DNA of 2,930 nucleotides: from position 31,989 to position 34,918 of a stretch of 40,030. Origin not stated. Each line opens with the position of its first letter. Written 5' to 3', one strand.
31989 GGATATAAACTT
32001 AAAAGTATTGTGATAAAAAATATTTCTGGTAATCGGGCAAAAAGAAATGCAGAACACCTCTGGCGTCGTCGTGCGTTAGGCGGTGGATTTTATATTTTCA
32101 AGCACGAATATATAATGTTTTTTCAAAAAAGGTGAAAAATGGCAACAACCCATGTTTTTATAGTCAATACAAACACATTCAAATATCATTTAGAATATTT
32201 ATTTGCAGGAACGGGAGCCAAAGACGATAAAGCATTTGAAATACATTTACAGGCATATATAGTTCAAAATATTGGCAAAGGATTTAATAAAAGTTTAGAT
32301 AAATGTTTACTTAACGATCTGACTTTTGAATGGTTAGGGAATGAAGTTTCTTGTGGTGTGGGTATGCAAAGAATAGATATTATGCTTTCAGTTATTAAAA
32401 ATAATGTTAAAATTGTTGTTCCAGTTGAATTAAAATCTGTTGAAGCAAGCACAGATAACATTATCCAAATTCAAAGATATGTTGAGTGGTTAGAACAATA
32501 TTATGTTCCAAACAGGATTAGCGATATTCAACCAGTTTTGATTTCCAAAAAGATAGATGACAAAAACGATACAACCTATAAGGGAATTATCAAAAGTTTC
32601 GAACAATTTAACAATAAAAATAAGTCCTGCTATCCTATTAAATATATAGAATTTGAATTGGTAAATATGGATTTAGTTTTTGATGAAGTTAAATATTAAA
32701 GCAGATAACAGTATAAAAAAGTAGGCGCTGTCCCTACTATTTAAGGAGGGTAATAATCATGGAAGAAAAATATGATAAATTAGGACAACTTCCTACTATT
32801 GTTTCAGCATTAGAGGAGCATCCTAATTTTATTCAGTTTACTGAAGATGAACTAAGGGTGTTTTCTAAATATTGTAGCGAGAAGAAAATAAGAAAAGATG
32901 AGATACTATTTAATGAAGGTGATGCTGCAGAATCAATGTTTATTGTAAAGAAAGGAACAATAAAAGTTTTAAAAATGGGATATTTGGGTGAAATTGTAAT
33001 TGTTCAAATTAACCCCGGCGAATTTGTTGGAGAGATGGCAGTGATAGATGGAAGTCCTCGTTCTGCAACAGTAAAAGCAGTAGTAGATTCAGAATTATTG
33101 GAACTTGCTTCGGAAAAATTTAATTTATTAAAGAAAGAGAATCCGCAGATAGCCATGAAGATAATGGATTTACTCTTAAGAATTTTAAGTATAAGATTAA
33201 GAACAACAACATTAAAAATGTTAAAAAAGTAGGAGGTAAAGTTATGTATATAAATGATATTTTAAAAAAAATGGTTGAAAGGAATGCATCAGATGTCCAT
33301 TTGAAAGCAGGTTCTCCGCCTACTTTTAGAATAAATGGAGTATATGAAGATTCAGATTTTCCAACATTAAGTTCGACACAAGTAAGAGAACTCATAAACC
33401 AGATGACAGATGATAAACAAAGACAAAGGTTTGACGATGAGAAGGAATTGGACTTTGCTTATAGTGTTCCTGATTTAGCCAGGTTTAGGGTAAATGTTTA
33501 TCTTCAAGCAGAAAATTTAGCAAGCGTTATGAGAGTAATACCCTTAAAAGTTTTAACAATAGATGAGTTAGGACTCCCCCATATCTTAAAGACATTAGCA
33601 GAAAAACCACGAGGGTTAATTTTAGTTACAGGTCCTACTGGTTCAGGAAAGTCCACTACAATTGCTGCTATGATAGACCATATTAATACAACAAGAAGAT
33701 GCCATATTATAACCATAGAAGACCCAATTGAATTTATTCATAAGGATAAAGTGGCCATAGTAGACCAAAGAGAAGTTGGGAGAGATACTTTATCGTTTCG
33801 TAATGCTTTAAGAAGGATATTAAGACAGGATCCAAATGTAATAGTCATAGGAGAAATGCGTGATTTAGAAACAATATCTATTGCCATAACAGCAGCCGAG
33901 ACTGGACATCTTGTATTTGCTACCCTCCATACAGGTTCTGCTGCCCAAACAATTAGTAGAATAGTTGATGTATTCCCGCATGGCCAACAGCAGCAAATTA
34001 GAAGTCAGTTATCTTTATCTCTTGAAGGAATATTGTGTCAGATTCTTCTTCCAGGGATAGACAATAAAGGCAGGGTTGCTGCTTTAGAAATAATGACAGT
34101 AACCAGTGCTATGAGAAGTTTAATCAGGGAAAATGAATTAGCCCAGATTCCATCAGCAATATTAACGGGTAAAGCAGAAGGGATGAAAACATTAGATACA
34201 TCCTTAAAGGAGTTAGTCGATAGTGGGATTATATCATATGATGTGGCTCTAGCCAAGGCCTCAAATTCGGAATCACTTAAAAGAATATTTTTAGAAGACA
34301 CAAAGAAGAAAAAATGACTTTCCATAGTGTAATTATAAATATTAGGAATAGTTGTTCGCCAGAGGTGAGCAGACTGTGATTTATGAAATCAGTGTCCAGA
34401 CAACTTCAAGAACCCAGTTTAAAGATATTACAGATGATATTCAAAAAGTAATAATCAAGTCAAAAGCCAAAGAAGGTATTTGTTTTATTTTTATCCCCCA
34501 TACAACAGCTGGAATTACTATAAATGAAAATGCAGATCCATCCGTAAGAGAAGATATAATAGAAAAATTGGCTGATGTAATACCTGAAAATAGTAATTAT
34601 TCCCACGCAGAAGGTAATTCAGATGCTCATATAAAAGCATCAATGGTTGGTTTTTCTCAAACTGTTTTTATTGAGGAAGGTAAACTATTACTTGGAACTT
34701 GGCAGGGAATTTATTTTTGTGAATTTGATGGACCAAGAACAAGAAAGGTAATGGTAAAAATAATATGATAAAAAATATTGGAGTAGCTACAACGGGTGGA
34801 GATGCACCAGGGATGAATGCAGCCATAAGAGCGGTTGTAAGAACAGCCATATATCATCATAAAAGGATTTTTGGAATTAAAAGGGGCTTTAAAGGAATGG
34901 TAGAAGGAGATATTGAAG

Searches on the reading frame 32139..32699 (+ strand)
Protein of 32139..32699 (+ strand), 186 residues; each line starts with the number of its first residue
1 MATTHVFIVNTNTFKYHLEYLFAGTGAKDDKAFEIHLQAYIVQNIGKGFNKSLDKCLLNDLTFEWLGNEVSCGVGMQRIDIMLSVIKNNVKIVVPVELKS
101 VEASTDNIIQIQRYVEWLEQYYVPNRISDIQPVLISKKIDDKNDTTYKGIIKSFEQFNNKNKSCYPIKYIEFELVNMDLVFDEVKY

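Call 3: search_protein_families(library=pfam, proteins=[window:32139-32699:+], max_evalue=0.01)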
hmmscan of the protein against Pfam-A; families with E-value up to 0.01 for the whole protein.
window:32139-32699:+ (186 aa): 2 families
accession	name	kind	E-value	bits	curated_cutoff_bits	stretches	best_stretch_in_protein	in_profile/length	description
PF01939.22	NucS_C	-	0.00019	21.8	24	1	79-142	34-91/124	Endonuclease NucS C-terminal domain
PF13588.12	HSDR_N_2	-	0.0017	18.9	25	1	70-123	30-83/110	Type I restriction enzyme R protein N terminus (HSDR_N)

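Call 4: search_protein_families(library=ncbifam, proteins=[window:32139-32699:+], max_evalue=0.01)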
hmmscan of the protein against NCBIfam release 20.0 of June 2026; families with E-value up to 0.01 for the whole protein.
window:32139-32699:+ (186 aa): 1 family
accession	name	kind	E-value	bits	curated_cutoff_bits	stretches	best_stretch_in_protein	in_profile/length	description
NF003270.0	PRK04247.1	equivalog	0.00012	21.3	216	1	62-142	147-219/250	endonuclease NucS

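Call 5: search_protein_families(library=padloc, proteins=[window:32139-32699:+], max_evalue=0.01)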
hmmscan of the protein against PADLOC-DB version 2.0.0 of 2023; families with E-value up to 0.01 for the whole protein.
window:32139-32699:+ (186 aa): 3 families
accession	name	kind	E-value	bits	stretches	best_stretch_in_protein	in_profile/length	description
PDLC04824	PDC-S02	-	0.00077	16.7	1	78-140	222-281/308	-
PDLC04799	PDC-S02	-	0.0014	15.8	1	32-122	180-264/308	-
PDLC04813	PDC-S02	-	0.0048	14.8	1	61-121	45-105/175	-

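Call 10: find_homologous_proteins(query=window:32139-32699:+, max_evalue=0.001)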
Query window:32139-32699:+ (186 aa): 276 proteins with E <= 0.001 among 309 candidates; the best 120 are listed.
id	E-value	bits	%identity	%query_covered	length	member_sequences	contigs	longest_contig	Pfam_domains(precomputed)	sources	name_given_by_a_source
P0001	6.0e-119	413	100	100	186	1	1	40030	-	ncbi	ncbi:MAG: hypothetical protein ABH873_00545 [Candidatus Firestonebacteria bacterium]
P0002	1.6e-72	261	73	85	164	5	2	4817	-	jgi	-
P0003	3.1e-72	260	72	85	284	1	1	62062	-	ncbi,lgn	-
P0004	3.4e-72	260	74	85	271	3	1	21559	-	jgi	-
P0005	4.2e-72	260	73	86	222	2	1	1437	-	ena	-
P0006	5.1e-72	260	74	85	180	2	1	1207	-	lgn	-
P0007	6.1e-71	256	74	85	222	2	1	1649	-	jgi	-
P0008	2.2e-70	254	74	85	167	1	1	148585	-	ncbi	-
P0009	4.4e-70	253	72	85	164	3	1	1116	-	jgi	jgi:hypothetical protein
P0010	1.0e-69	252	75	85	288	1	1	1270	-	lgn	-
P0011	2.3e-69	251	72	85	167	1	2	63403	-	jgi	-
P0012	2.9e-69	251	72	84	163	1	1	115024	-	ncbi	ncbi:MAG: hypothetical protein ACUVRP_07370 [Chlorobiales bacterium]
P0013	5.3e-69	250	78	80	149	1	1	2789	-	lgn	-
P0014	5.5e-69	250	69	85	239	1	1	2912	-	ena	-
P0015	1.8e-68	248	70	85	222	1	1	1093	-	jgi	-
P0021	4.6e-67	244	72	85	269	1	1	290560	-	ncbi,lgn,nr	ncbi:MAG: hypothetical protein KatS3mg027_1319 [Bacteroidia bacterium]|nr:MAG: hypothetical protein 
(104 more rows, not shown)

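Call 11: find_encoding_contigs(protein=P0008, flank=6000, max_places=3)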
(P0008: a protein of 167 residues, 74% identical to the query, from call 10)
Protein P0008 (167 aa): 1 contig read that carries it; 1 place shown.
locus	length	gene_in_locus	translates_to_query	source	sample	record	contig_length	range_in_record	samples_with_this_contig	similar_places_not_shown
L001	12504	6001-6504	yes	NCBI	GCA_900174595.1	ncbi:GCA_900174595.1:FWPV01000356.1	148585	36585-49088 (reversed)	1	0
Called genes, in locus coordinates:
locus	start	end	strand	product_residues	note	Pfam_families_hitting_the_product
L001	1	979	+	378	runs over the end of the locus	PF00226:DnaJ, PF01556:DnaJ_C, PF00684:DnaJ_CXXCXGXG, PF27439:DnaJ_C_2 (weak)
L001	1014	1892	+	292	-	PF01555:N6_N4_Mtase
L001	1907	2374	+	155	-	-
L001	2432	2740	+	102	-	-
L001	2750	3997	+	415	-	PF04055:Radical_SAM, PF13186:SPASM, PF02810:SEC-C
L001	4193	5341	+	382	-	PF01555:N6_N4_Mtase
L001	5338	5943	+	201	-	-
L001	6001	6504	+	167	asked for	-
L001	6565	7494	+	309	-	-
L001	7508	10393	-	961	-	PF00515:TPR_1 (weak), PF07719:TPR_2 (weak), PF13414:TPR_11 (weak), PF13424:TPR_12 (weak), PF25063:ARM_TT21_C, PF13432:TPR_16, PF12969:DUF3857, PF01841:Transglut_core, +15 more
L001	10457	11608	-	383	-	PF01041:DegT_DnrJ_EryC1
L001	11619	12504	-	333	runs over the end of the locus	PF13483:Lactamase_B_3, PF12706:Lactamase_B_2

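Call 12: find_encoding_contigs(protein=P0012, flank=6000, max_places=3)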
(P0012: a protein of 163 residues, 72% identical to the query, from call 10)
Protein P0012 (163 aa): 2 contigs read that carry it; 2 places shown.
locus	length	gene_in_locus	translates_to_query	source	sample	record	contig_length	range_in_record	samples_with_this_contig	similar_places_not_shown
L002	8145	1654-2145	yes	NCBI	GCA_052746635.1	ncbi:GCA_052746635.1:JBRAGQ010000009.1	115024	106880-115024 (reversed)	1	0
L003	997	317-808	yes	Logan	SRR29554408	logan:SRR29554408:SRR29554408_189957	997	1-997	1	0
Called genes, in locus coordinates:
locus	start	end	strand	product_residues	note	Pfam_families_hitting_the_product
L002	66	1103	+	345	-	-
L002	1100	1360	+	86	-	-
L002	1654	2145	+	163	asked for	-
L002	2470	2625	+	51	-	-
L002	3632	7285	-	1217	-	-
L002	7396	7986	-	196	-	PF00265:TK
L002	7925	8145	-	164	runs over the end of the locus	PF08211:dCMP_cyt_deam_2, PF00383:dCMP_cyt_deam_1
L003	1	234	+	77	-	?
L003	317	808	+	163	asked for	-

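Call 13: find_encoding_contigs(protein=P0021, flank=6000, max_places=3)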
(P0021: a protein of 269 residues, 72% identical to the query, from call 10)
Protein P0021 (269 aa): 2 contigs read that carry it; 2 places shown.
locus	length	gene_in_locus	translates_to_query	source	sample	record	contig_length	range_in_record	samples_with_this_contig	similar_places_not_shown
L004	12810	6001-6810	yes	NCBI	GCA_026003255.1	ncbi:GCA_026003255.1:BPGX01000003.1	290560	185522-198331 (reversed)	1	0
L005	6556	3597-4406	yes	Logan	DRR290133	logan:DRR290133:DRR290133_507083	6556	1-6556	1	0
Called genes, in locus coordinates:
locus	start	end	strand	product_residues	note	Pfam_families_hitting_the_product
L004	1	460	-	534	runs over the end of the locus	PF23914:TPR_CcmH_CycH (faint), PF25062:ARM_TT21_N (faint), PF07719:TPR_2 (faint), PF12895:ANAPC3 (faint), PF13174:TPR_6 (faint), PF13181:TPR_8 (faint), PF00515:TPR_1 (weak), PF21033:RMD1-3 (weak), +7 more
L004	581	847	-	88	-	PF11680:DUF3276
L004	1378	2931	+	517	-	PF00171:Aldedh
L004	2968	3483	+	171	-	PF00254:FKBP_C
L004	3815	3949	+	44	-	-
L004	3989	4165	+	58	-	-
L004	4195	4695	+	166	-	PF01555:N6_N4_Mtase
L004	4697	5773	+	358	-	-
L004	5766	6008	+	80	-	-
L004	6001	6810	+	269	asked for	-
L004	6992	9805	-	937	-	PF25596:CPSase_L_D1, PF02222:ATP-grasp (weak), PF02786:CPSase_L_D2, PF07478:Dala_Dala_lig_C (weak), PF02787:CPSase_L_D3, PF25596:CPSase_L_D1, PF02786:CPSase_L_D2, PF02222:ATP-grasp, +4 more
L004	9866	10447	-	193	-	PF04367:DUF502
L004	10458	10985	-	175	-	PF06052:3-HAO, PF07883:Cupin_2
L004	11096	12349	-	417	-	PF03447:NAD_binding_3, PF00742:Homoserine_dh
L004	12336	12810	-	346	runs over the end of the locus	PF00561:Abhydrolase_1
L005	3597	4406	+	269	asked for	-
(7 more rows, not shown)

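Call 14: find_encoding_contigs(protein=P0003, flank=6000, max_places=3)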
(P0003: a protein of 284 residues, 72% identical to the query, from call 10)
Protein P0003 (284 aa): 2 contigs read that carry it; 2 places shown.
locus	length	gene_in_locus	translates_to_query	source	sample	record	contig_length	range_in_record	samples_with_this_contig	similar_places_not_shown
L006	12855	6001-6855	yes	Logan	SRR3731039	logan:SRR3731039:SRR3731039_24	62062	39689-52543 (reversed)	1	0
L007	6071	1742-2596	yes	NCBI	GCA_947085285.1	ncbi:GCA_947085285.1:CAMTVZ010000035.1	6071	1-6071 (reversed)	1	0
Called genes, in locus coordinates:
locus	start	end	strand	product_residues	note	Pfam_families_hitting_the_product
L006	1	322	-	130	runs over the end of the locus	PF00383:dCMP_cyt_deam_1, PF08211:dCMP_cyt_deam_2, PF26947:CDL (weak)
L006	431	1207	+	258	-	PF03793:PASTA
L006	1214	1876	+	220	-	PF00834:Ribul_P_3_epim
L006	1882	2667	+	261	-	PF00378:ECH_1, PF16113:ECH_2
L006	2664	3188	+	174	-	PF00156:Pribosyltran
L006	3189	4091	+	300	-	PF01678:DAP_epimerase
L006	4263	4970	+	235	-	PF01555:N6_N4_Mtase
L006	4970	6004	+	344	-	-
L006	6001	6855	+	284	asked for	-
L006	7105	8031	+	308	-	PF00781:DAGK_cat, PF19279:YegS_C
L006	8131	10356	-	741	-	PF18072:FGAR-AT_linker, PF00586:AIRS, PF02769:AIRS_C, PF00586:AIRS, PF02769:AIRS_C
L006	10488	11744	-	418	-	PF03349:Toluene_X, PF10677:DUF2490 (faint), PF13609:Porin_4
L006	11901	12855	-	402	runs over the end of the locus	PF03349:Toluene_X, PF10677:DUF2490 (faint), PF13609:Porin_4 (weak)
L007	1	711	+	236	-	?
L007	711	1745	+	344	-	-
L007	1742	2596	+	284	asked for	-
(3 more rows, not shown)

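Call 37: search_solved_structures(query=A2, max_evalue=1, show_alignments=1)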
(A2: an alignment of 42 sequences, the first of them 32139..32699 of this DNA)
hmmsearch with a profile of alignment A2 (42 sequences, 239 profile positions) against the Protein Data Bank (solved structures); distinct sequences matched with E-value up to 1: 1.
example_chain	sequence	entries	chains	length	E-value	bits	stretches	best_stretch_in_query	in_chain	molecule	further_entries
2vld_A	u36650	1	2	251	0.0021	20.8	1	142-215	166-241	Endonuclease NucS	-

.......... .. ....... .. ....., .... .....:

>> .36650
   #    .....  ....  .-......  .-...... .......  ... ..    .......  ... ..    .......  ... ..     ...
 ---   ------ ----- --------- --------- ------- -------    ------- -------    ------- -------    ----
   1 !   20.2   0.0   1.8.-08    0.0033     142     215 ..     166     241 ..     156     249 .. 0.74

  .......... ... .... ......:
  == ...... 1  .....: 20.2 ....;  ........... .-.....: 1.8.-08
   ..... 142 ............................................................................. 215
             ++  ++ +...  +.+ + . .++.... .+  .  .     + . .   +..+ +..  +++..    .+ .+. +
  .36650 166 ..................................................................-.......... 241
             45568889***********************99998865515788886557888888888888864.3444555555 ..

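Call 42: predict_structure(alignment_id=A2)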
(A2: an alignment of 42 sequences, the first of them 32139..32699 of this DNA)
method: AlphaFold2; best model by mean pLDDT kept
length: 186 residues; sequences in the alignment: 42
mean_pLDDT: 87.9   pTM: 0.83
mean pLDDT of the five models: 87.9, 87.2, 87.2, 86.3, 85.6
residues with pLDDT >= 90: 143; 70-90: 12; 50-70: 17; < 50: 14
segments of 3 or more residues with pLDDT < 50: 1-13
pLDDT, mean of each block of 10 residues (from residue 1): 35 53 57 86 96 97 96 87 97 97 97 96 96 98 97 98 98 94 97
secondary structure, 60 per line:
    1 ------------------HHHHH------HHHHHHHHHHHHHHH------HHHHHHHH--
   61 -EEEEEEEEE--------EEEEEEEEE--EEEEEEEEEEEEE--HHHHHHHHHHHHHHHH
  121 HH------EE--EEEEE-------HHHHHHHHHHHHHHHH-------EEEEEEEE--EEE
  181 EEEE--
elements in order: H19-23 H30-44 H51-58 E62-70 E79-87 E90-102 H105-122 E133-137 H145-160 E168-175 E178-184

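Call 45: fold_search(model_id=the predicted structure, library=pdb)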
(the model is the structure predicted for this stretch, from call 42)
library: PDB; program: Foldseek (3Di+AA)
matches with E <= 10: 718; with E <= 0.001: 1
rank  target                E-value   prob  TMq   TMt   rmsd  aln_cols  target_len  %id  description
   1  5gke_A                8.6e-04  1.00  0.42  0.33   4.6       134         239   16  Structure of EndoMS-dsDNA1 complex (released 2016-11-02)
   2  8epx_A                1.1e-03  0.96  0.31  0.15   8.3       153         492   12  Type IIS Restriction Endonuclease PaqCI, DNA bound (released 2023-03-22)
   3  2vld_B                3.0e-03  1.00  0.39  0.33   4.2       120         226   18  crystal structure of a repair endonuclease from Pyrococcus abyssi (released 2009-05-19)
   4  8em1_B                3.0e-03  0.96  0.33  0.16   7.8       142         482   10  Type IIS Restriction Endonuclease PaqCI, DNA Unbound (released 2023-03-22)
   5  8em1_A                3.0e-03  0.93  0.31  0.15   8.0       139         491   11  Type IIS Restriction Endonuclease PaqCI, DNA Unbound (released 2023-03-22)
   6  8epx_D                3.6e-03  0.94  0.36  0.17   7.8       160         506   10  Type IIS Restriction Endonuclease PaqCI, DNA bound (released 2023-03-22)
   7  2vld_A                3.8e-03  1.00  0.38  0.32   4.2       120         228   18  crystal structure of a repair endonuclease from Pyrococcus abyssi (released 2009-05-19)
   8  5i6g_A                1.8e-02  0.91  0.37  0.09   6.4       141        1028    7  Crystal structure of C-terminal variant 2 of Chaetomium thermophilum acetyl-CoA carboxylase (released 2016-04-20)
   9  8iby_C                2.8e-02  0.72  0.30  0.09   5.0       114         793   15  Structure of R2 with 5'ORF (released 2023-09-20)
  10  5i6f_A                3.2e-02  0.72  0.34  0.09   6.3       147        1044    8  Crystal structure of C-terminal variant 1 of Chaetomium thermophilum acetyl-CoA carboxylase (released 2016-04-20)
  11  5trc_A                3.5e-02  0.89  0.41  0.21   6.6       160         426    8  Crystal structure of phosphorylated AC3-AC5 domains of yeast acetyl-CoA carboxylase (released 2016-12-07)
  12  3ebc_B                3.5e-02  0.10  0.18  0.15   9.9       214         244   12  Structure of N141A HincII with Cognate DNA (released 2008-12-23)
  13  8ibz_C                3.7e-02  0.69  0.33  0.10   5.3       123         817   15  Structure of R2 with 5'ORF and 3'UTR (released 2023-09-20)
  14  9dou_A                4.2e-02  0.57  0.34  0.09  10.4       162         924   12  Taeniopygia guttata R2 retrotransposon (R2Tg) initiating target-primed reverse transcription (released 2025-05-21)
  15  5lhc_A                4.5e-02  0.82  0.29  0.11   4.2        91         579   11  The structure of D456A mutant of Nt.BspD6I nicking endonuclease at 0.24 nm resolution . (released 2017-08-16)
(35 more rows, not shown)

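Call 56: search_protein_families(library=padloc, proteins=[L006:4970-6004:+], max_evalue=0.01)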
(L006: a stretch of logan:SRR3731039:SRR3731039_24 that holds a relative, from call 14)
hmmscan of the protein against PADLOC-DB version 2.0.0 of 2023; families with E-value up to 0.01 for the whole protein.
L006:4970-6004:+ (344 aa): 3 families
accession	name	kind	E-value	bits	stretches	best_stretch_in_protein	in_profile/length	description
PDLC04824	PDC-S02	-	2.2e-06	25.1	1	233-332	216-302/308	-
PDLC04916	PDC-S11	-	0.00012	19.3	1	261-297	70-105/358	-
PDLC04799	PDC-S02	-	0.00039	17.6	1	196-332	181-302/308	-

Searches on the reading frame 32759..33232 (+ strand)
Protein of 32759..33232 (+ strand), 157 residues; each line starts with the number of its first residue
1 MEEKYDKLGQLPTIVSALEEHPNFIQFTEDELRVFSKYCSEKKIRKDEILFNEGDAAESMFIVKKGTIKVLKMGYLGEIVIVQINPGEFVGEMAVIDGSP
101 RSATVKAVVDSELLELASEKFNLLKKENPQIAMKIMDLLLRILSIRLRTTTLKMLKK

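Call 3: search_protein_families(library=pfam, proteins=[window:32759-33232:+], max_evalue=0.01)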
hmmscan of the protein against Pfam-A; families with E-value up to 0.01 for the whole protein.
window:32759-33232:+ (157 aa): 1 family
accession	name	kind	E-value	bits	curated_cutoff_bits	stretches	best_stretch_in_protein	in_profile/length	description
PF00027.35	cNMP_binding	-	2e-22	79.4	27.5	1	42-124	2-85/89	Cyclic nucleotide-binding domain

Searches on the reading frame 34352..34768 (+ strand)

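Call 54: search_protein_families(library=pfam, proteins=[window:34352-34768:+], max_evalue=1)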
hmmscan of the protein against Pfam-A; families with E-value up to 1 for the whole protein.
window:34352-34768:+ (138 aa): 2 families
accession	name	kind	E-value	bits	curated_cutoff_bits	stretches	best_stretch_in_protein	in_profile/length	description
PF01894.22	UPF0047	-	1.6e-46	157.7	27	1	25-137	1-117/117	Uncharacterised protein family UPF0047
PF13263.12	PHP_C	-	0.13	12.2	21.3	1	88-109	20-39/56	PHP-associated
